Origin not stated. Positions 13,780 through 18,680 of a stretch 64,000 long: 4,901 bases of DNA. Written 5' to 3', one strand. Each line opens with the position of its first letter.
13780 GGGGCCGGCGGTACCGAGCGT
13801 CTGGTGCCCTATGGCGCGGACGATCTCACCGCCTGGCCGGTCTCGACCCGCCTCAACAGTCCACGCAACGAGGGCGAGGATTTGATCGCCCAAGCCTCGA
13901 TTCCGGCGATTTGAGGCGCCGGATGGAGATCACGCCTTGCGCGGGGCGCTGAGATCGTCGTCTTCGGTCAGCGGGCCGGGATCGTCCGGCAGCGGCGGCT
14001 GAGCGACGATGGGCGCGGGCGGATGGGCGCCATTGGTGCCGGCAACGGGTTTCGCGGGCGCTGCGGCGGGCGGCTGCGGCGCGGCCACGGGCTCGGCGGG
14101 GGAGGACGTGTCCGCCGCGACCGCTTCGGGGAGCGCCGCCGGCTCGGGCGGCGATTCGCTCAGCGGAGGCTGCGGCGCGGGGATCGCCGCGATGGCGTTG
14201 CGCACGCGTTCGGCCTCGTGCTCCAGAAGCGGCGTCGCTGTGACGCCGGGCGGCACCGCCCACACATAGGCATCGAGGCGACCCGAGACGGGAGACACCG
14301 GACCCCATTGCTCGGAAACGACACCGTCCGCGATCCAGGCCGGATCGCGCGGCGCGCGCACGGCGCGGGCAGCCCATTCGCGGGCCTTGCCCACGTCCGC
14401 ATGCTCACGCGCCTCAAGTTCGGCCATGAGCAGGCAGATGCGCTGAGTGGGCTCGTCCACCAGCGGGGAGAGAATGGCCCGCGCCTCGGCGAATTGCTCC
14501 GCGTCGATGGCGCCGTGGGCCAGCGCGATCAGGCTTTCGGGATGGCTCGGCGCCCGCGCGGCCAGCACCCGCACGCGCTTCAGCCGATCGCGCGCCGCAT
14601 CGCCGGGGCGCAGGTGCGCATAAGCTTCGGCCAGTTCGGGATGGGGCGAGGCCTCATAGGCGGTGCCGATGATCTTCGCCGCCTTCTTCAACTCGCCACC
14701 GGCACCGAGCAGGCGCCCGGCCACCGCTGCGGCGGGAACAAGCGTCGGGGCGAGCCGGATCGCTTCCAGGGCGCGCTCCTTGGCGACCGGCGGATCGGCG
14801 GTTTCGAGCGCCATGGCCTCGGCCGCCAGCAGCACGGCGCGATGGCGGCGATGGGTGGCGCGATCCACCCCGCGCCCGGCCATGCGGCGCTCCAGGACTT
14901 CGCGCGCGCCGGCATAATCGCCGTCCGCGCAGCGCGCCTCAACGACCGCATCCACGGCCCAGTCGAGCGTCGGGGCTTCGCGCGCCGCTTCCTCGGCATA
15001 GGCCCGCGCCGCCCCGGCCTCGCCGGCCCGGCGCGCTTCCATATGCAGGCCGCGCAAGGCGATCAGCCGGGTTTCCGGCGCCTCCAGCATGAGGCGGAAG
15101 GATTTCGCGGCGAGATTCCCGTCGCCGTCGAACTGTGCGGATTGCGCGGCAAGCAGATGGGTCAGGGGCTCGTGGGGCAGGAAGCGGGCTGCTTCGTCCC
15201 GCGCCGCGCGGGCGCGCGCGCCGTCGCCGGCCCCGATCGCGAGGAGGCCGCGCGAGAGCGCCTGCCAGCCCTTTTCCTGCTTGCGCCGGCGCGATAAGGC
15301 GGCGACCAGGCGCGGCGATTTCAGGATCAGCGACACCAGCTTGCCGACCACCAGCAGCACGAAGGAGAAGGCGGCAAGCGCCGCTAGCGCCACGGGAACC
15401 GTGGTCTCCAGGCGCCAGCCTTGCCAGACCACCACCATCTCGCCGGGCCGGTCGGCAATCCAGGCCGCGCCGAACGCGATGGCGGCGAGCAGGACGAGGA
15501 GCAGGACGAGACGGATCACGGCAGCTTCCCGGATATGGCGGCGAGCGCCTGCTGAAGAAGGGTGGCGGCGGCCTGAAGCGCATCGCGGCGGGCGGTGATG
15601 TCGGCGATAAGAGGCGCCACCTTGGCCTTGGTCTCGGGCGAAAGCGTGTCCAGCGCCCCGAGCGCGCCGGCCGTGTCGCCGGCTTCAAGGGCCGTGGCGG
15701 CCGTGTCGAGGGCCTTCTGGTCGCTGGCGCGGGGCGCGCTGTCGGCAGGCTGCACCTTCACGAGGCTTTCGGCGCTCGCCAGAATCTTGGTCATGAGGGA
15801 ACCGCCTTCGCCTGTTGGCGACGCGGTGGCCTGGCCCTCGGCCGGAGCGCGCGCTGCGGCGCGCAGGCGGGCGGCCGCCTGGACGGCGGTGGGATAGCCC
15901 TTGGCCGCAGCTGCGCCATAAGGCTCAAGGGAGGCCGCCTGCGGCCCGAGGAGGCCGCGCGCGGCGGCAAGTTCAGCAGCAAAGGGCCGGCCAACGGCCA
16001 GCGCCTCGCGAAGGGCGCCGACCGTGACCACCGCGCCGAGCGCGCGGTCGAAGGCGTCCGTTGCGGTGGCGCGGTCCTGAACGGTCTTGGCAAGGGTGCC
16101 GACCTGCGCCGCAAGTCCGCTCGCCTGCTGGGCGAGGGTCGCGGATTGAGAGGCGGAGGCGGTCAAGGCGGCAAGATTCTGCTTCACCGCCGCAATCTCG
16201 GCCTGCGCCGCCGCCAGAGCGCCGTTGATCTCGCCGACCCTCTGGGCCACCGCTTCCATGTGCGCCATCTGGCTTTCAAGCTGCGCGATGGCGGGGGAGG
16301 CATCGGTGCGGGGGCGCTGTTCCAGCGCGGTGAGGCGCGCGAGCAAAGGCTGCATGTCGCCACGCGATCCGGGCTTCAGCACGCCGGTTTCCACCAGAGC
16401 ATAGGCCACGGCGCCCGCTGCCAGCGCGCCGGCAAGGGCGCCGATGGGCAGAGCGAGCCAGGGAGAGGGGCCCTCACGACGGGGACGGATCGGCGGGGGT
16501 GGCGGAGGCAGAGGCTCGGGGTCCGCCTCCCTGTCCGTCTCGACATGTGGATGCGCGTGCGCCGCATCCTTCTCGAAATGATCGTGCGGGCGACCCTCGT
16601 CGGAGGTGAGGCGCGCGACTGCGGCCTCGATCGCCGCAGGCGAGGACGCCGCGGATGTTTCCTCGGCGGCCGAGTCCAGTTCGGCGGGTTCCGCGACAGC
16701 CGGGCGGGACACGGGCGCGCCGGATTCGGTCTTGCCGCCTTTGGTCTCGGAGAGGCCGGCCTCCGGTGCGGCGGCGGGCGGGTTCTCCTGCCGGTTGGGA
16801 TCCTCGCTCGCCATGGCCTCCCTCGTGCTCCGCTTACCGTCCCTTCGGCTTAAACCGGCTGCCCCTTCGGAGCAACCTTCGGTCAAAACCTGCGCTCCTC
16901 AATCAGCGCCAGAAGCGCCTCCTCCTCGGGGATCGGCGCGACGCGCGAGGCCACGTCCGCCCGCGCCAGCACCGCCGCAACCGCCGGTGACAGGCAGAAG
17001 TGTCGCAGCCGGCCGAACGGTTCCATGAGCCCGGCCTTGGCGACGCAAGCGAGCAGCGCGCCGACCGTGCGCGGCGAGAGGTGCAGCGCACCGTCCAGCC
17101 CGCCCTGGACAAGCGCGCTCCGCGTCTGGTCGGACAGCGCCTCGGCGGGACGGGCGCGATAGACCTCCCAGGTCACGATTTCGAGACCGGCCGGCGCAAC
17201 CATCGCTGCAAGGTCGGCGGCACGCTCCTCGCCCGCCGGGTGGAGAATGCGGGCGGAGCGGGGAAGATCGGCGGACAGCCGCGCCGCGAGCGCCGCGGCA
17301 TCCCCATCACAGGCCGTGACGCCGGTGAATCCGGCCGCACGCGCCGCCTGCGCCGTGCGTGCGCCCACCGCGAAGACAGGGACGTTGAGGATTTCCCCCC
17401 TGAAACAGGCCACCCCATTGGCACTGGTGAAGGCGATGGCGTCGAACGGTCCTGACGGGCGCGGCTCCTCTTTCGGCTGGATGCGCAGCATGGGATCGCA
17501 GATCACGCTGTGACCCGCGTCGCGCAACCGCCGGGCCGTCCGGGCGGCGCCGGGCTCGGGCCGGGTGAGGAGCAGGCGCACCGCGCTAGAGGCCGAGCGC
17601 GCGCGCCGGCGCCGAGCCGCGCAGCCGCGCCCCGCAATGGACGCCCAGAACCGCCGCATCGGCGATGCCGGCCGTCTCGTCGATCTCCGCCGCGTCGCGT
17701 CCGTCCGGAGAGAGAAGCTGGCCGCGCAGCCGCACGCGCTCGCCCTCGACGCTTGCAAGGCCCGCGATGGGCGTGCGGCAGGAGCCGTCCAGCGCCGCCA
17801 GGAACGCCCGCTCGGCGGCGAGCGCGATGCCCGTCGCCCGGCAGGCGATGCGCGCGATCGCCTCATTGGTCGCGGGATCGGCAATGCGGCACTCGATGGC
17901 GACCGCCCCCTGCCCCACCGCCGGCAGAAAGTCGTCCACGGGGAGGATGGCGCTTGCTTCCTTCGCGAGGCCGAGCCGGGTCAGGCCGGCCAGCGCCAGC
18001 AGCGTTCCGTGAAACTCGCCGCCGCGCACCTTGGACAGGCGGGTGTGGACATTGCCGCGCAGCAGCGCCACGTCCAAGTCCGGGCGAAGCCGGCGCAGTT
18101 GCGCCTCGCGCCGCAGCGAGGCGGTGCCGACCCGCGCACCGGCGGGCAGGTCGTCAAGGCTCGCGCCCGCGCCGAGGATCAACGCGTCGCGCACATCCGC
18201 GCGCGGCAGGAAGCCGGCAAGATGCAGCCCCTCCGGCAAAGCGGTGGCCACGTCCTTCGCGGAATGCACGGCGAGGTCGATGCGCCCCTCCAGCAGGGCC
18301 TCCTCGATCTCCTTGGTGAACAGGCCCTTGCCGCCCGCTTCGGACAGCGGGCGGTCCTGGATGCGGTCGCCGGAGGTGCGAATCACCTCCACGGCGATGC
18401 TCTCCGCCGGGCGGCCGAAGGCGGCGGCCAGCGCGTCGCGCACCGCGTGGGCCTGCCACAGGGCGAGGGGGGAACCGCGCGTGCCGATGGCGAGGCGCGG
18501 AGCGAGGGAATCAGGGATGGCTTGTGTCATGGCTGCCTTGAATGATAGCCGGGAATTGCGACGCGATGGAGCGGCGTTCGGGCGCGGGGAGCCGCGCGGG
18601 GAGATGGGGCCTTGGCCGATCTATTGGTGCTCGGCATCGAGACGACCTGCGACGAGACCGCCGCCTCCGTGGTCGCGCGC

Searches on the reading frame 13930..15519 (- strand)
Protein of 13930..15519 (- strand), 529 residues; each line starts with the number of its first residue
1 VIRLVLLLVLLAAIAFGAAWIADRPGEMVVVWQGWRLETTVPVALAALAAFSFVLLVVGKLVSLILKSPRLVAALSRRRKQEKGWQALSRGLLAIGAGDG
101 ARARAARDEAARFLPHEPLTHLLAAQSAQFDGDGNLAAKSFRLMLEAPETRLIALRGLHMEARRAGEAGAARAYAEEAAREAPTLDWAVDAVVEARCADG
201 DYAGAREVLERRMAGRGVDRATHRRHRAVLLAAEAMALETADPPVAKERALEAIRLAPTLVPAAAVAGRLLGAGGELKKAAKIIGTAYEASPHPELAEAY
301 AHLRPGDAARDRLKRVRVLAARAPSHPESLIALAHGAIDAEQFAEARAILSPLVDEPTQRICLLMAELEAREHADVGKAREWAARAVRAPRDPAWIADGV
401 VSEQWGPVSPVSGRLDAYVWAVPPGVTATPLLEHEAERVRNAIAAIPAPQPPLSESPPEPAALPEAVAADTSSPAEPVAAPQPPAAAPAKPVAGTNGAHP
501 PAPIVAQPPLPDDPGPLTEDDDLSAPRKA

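Call 40: search_protein_families(library=pfam, proteins=[window:13930-15519:-])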
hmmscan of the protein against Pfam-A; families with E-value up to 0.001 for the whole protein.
window:13930-15519:- (529 aa): 1 family
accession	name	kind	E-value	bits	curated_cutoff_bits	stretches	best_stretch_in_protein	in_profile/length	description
PF07219.19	HemY_N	-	4.9e-27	94.6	31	1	26-130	1-105/107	HemY protein N-terminus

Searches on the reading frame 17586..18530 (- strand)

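Call 40: search_protein_families(library=pfam, proteins=[window:17586-18530:-])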
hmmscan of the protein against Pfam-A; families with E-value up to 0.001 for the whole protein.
window:17586-18530:- (314 aa): 2 families
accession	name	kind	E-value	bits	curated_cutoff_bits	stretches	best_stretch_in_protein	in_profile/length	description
PF01379.25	Porphobil_deam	-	5.7e-79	264.9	22.1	1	13-222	1-206/207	Porphobilinogen deaminase, dipyromethane cofactor binding domain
PF03900.20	Porphobil_deamC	-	2.9e-14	53.6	26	1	238-303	5-72/74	Porphobilinogen deaminase, C-terminal domain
